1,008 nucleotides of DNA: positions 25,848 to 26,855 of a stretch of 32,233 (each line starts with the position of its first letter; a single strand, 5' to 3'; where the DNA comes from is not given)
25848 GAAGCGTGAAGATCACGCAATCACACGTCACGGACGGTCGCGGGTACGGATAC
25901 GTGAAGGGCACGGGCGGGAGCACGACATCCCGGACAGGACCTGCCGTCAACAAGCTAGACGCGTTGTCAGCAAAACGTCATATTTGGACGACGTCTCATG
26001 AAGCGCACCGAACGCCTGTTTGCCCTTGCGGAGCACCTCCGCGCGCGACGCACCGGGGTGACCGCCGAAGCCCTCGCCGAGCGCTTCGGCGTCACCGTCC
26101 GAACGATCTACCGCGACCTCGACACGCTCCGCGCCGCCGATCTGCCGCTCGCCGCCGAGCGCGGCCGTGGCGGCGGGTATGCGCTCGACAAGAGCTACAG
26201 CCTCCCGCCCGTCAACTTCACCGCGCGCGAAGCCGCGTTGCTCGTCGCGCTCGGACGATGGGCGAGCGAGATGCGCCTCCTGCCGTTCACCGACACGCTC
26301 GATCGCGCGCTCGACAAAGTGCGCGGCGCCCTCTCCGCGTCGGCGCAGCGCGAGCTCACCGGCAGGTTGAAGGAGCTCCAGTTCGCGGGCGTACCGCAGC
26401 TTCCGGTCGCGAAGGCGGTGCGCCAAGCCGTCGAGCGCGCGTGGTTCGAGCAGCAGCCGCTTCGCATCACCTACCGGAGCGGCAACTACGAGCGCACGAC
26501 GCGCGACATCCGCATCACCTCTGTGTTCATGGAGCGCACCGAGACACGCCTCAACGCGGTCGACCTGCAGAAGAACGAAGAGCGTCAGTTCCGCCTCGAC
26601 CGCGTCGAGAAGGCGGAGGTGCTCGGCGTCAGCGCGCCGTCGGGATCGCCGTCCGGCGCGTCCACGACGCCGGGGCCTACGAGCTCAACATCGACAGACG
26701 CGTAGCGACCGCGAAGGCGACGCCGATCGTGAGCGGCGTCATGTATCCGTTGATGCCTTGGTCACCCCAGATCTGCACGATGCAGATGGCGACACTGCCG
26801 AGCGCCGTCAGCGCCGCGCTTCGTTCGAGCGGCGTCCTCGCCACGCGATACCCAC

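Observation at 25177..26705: Divergent pair of small-molecule-sensing regulators: NrtR-like (active Nudix box + wHTH) and HTH-WYL, sharing a 31-bp CTAG-centred palindrome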

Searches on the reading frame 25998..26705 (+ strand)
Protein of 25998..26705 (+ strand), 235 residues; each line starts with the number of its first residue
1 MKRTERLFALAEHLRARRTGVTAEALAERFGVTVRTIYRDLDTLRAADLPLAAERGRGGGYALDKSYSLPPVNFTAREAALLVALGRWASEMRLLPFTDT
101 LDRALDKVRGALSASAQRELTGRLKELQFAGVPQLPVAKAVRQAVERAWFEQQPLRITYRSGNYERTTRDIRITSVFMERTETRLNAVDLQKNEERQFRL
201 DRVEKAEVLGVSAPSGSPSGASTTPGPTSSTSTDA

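Call 7: search_protein_families(library=pfam, proteins=[window:25998-26705:+], max_evalue=0.01)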
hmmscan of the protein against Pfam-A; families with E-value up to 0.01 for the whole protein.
window:25998-26705:+ (235 aa): 9 families
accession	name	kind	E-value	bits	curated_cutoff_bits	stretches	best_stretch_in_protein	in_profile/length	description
PF08279.18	HTH_11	-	1.1e-13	51.2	25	1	6-61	1-54/55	HTH domain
PF13280.12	WYL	-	1.4e-09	38.2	21.8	1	143-208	4-70/70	WYL domain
PF19187.6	HTH_PafC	-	1.2e-06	28.7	32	1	6-46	5-44/115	PafC helix-turn-helix domain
PF12840.13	HTH_20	-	2.4e-05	24.7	27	1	13-49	12-47/51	Helix-turn-helix domain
PF08220.18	HTH_DeoR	-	6.3e-05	23.1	21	1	12-59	7-50/57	DeoR-like helix-turn-helix domain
PF02082.26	Rrf2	-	0.00016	22.2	30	1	17-66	20-68/132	Iron-dependent Transcriptional regulator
PF13384.12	HTH_23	-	0.0017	18.6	24.6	1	14-39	11-36/50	Homeodomain-like domain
PF13560.12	HTH_31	-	0.0056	17.4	27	0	10-40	2-34/64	Helix-turn-helix domain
PF13613.12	HTH_Tnp_4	-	0.006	16.6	27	0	6-39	8-38/53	Helix-turn-helix of DDE superfamily endonuclease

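Call 21: search_solved_structures(query=window:25998-26705:+, max_evalue=0.01, show_alignments=1)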
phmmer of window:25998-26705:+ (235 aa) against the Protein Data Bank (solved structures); distinct sequences matched with E-value up to 0.01: 0.

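Call 22: find_homologous_proteins(query=window:25998-26705:+, max_evalue=0.00001)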
Query window:25998-26705:+ (235 aa): 3970 proteins with E <= 0.00001 among 8000 candidates; the best 120 are listed.
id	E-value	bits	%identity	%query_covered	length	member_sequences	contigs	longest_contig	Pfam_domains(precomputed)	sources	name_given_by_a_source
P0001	1.1e-142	491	99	100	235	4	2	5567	PF12840.14,PF08279.19,PF19187.7,PF13280.13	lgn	-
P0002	5.1e-121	420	87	100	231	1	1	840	PF08279.19,PF19187.7,PF13280.13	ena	-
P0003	7.5e-121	420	93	89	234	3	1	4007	PF08279.19,PF19187.7,PF13280.13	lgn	-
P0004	8.4e-120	416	95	89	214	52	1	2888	PF08279.19,PF19187.7,PF13280.13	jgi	jgi:predicted DNA-binding transcriptional regulator YafY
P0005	9.7e-120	416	94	89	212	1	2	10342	PF08279.19,PF19187.7,PF13280.13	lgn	-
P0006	3.1e-119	415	93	89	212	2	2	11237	PF08279.19,PF19187.7,PF13280.13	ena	-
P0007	3.4e-119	414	94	89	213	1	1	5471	PF08279.19,PF19187.7,PF13280.13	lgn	-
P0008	4.4e-119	414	93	89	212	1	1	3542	PF08279.19,PF19187.7,PF13280.13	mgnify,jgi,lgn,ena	mgnify:FL=1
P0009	8.3e-119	413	88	97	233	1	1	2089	PF08279.19,PF19187.7,PF13280.13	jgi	jgi:predicted DNA-binding transcriptional regulator YafY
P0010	8.4e-119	413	93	89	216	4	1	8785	PF08279.19,PF19187.7,PF13280.13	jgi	jgi:predicted DNA-binding transcriptional regulator YafY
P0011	1.1e-118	413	94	89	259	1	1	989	PF08279.19,PF19187.7,PF13280.13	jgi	-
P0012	1.3e-118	413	93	89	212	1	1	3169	PF08279.19,PF19187.7,PF13280.13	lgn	-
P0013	2.6e-118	412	93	89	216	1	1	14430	PF08279.19,PF19187.7,PF13280.13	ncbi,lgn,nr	ncbi:MAG: HTH domain-containing protein [Labilithrix sp.]|nr:HTH domain-containing protein [Labilith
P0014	2.8e-118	411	92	89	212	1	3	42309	PF08279.19,PF19187.7,PF13280.13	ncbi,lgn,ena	-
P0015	4.3e-118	411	92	89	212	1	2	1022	PF08279.19,PF19187.7,PF13280.13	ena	-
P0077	7.6e-99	348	78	91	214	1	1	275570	PF08279.19,PF19187.7,PF13280.13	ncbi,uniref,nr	ncbi:helix-turn-helix transcriptional regulator [Hyalangium versicolor]|uniref:helix-turn-helix tran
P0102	7.3e-97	341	75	93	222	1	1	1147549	PF08279.19,PF19187.7,PF13280.13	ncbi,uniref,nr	ncbi:YafY family protein [Vitiosangium sp. GDMCC 1.1324]|uniref:helix-turn-helix transcriptional reg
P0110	2.4e-96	340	77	90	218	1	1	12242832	PF08279.19,PF19187.7,PF13280.13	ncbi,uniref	ncbi:helix-turn-helix transcriptional regulator [Pendulispora albinea]|uniref:HTH domain-containing 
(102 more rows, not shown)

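Call 23: find_encoding_contigs(protein=P0077, flank=6000, max_places=2)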
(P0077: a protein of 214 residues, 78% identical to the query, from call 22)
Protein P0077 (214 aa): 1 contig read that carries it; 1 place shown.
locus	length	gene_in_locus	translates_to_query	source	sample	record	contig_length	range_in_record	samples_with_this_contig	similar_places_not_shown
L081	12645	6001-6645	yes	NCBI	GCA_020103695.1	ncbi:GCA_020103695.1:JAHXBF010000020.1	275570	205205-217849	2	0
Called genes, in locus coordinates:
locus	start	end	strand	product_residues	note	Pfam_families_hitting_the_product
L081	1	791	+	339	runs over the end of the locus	-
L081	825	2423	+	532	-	PF13665:Tox-PAAR-like, PF15635:Tox-GHH2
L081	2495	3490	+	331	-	-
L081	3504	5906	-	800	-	PF13482:RNase_H_2 (weak), PF03104:DNA_pol_B_exo1, PF00136:DNA_pol_B (weak)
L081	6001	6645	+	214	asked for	PF08279:HTH_11, PF19187:HTH_PafC (faint), PF13280:WYL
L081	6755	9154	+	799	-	PF00749:tRNA-synt_1c, PF03950:tRNA-synt_1c_C, PF20974:tRNA-synt_1c_C2, PF02637:GatB_Yqey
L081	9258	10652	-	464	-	-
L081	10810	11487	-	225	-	-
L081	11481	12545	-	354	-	-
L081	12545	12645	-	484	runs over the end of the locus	PF13400:Tad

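Call 24: find_encoding_contigs(protein=P0110, flank=6000, max_places=2)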
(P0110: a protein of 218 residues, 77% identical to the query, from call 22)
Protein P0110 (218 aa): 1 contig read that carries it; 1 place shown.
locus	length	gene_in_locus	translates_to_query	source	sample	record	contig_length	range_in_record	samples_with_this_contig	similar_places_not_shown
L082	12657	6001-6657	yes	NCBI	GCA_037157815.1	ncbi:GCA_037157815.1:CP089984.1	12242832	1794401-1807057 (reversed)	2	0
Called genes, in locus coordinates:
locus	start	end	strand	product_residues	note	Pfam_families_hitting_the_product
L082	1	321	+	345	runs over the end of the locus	PF00795:CN_hydrolase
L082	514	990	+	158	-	-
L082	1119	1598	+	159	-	PF13468:Glyoxalase_3 (weak), PF13669:Glyoxalase_4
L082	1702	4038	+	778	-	-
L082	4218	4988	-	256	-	PF09980:DUF2214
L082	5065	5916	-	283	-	PF06904:Extensin-like_C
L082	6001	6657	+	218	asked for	PF08279:HTH_11, PF19187:HTH_PafC (faint), PF13280:WYL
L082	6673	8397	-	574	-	PF00069:Pkinase, PF07714:PK_Tyr_Ser-Thr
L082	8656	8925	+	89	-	PF00312:Ribosomal_S15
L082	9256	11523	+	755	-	PF01138:RNase_PH, PF03725:RNase_PH_C, PF03726:PNPase, PF01138:RNase_PH, PF00013:KH_1, PF00575:S1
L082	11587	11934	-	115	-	PF26343:VapC50_C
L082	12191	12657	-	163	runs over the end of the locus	PF12728:HTH_17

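Call 25: find_encoding_contigs(protein=P0102, flank=6000, max_places=2)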
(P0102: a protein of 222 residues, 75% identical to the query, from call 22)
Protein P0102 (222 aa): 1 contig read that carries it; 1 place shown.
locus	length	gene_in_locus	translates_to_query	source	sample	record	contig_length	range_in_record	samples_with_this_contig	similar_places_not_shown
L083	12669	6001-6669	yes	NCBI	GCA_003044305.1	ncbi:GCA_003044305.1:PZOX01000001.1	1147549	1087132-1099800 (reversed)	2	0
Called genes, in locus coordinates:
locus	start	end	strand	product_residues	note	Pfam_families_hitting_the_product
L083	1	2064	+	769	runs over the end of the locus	PF00085:Thioredoxin, PF13098:Thioredoxin_2 (weak), PF07661:MORN_2 (faint)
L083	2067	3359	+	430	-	-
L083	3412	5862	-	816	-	PF03104:DNA_pol_B_exo1, PF13482:RNase_H_2 (weak), PF00136:DNA_pol_B (weak)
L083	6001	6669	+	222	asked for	PF08279:HTH_11, PF19187:HTH_PafC (faint), PF13280:WYL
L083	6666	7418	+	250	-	PF00005:ABC_tran, PF02463:SMC_N (faint), PF13304:AAA_21 (weak)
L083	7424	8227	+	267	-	PF01061:ABC2_membrane, PF12698:ABC2_membrane_3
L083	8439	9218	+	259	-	PF01223:Endonuclease_NS, PF13930:Endonuclea_NS_2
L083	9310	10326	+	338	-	PF00775:Dioxygenase_C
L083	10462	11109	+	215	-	PF00440:TetR_N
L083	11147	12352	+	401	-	PF00067:p450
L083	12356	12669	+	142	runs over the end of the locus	-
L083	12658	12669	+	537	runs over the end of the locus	PF13084:DUF3943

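Call 33: find_related_loci(query=window:25998-26636:+, collection=metagenome_contigs, flank=5000)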
Query window:25998-26636:+ (213 aa) in metagenome_contigs; peptide patterns used: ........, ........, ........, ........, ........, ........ (x = any residue, [..] = any of these).
426 stretches matched a pattern; 233 encode a relative of the query (tblastn E <= 1e-3); the best 80 are kept; 80 distinct loci.
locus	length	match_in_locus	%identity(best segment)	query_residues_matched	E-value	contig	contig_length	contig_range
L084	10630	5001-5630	94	1-210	3e-129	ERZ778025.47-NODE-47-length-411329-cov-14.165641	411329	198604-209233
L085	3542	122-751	93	1-210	6e-132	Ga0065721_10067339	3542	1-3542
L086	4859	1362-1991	93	1-210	2e-128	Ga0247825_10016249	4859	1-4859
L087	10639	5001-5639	91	1-213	2e-126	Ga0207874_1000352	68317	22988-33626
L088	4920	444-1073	92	1-210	3e-127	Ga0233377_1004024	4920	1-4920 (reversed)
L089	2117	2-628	92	1-209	7e-133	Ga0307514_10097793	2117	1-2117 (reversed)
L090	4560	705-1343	82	1-213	1e-113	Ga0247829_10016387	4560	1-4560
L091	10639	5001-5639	81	1-213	5e-112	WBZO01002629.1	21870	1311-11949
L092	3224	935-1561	81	1-209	5e-114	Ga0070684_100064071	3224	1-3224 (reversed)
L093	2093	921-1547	80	1-209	2e-114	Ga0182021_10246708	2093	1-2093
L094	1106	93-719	81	1-209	6e-118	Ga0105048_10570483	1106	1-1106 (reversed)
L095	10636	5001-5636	80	1-212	3e-107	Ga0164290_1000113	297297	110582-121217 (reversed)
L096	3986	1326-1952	79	1-209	4e-106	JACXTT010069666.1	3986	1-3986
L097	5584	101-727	78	1-209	6e-105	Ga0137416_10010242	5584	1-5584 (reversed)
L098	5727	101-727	78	1-209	7e-105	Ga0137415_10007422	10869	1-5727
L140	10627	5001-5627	76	1-209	4e-98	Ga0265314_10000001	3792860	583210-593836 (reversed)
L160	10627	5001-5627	75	1-209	1e-96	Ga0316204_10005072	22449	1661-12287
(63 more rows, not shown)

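Call 41: search_protein_families(library=ncbifam, proteins=[window:25998-26705:+], max_evalue=0.001)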
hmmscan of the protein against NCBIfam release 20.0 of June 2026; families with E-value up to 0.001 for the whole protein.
window:25998-26705:+ (235 aa): 0 families

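Call 42: search_protein_families(library=padloc, proteins=[window:25998-26705:+], max_evalue=0.001)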
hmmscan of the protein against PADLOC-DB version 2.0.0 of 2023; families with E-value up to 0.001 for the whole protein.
window:25998-26705:+ (235 aa): 4 families
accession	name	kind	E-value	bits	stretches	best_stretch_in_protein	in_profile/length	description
PDLC01457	WYL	-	5.7e-41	138.6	1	3-210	2-195/229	"CAS-I,CAS-II,CAS-III,CAS-IV,CAS-V,CAS-VI; associated_signaling"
PDLC01766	Cas3c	-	3.4e-07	26.8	1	3-208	6-206/1009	-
PDLC03787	RTasWYL-YodC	-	8.5e-07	26.4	1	143-209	280-350/354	DRT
PDLC01652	WYL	-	3.2e-05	22.3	1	140-210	18-79/162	"CAS-I,CAS-II,CAS-III,CAS-IV,CAS-V,CAS-VI; associated_signaling"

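Call 61: search_protein_families(library=pfam, proteins=[L140:5687-6181:-, L160:5001-5627:+], max_evalue=0.0001)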
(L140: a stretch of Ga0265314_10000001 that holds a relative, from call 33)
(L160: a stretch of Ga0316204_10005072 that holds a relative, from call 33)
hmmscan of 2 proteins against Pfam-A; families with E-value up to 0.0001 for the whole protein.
L140:5687-6181:- (164 aa): 1 family
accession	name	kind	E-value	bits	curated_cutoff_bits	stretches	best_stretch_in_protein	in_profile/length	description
PF04828.22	GFA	-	1.1e-12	48.5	24.3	1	18-116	2-101/115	Glutathione-dependent formaldehyde-activating enzyme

L160:5001-5627:+ (209 aa): 4 families
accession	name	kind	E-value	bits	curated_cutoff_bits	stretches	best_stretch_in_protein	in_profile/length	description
PF08279.18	HTH_11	-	5.9e-13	48.9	25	1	6-61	1-54/55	HTH domain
PF13280.12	WYL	-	6.9e-08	32.8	21.8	1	143-206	4-68/70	WYL domain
PF19187.6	HTH_PafC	-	1.3e-05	25.5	32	0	4-47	3-45/115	PafC helix-turn-helix domain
PF12840.13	HTH_20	-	2.5e-05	24.6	27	1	11-49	10-47/51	Helix-turn-helix domain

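Call 63: predict_structure(alignment_id=A1)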
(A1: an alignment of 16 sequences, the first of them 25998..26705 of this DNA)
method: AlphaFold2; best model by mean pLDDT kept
length: 235 residues; sequences in the alignment: 16
mean_pLDDT: 56.1   pTM: 0.36
mean pLDDT of the five models: 56.1, 54.4, 51.7, 51.3, 49.6
residues with pLDDT >= 90: 4; 70-90: 60; 50-70: 69; < 50: 102
segments of 3 or more residues with pLDDT < 50: 1-21, 29-31, 44-74, 92-98, 123-135, 211-235
pLDDT, mean of each block of 10 residues (from residue 1): 36 40 52 56 46 33 37 49 55 45 57 57 44 53 74 85 84 73 79 86 83 36 39 38
secondary structure, 60 per line:
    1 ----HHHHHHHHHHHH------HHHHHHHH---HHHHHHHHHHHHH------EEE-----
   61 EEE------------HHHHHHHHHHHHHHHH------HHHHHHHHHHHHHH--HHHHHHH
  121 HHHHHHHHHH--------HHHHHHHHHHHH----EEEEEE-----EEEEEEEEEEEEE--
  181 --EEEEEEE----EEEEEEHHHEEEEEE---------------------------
elements in order: H5-16 H23-30 H34-46 E53-55 E61-63 H76-91 H98-111 H114-130 H139-150 E155-160 E166-178 E183-189 E194-199 E203-208

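Call 64: search_protein_representatives(protein=window:25998-26705:+)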
Query: 235 residues. Proteins with E-value up to 0.001 (for the whole library): 7265; up to 1e-10: 1016; up to 1e-30: 46. The best 150 are listed.
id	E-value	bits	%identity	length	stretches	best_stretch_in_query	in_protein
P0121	3.7e-62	226.4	56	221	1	1-213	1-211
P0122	5.3e-60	219.4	81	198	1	1-137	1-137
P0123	1.9e-56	207.8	53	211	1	1-203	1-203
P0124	9.1e-55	202.3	65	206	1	1-158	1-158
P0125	1.1e-54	202.0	82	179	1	1-123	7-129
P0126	2.2e-53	197.7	47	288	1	1-221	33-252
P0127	6.1e-53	196.3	74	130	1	1-129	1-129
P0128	6.0e-52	193.0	70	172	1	1-126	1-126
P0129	6.8e-52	192.9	66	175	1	1-143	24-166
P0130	3.0e-50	187.5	59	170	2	1-100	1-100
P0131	2.8e-48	181.1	66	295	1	1-140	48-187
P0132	7.8e-48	179.6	58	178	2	80-215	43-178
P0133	1.8e-45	171.9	77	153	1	2-112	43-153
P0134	1.7e-44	168.8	65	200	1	1-138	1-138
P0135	4.0e-44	167.5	53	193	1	21-209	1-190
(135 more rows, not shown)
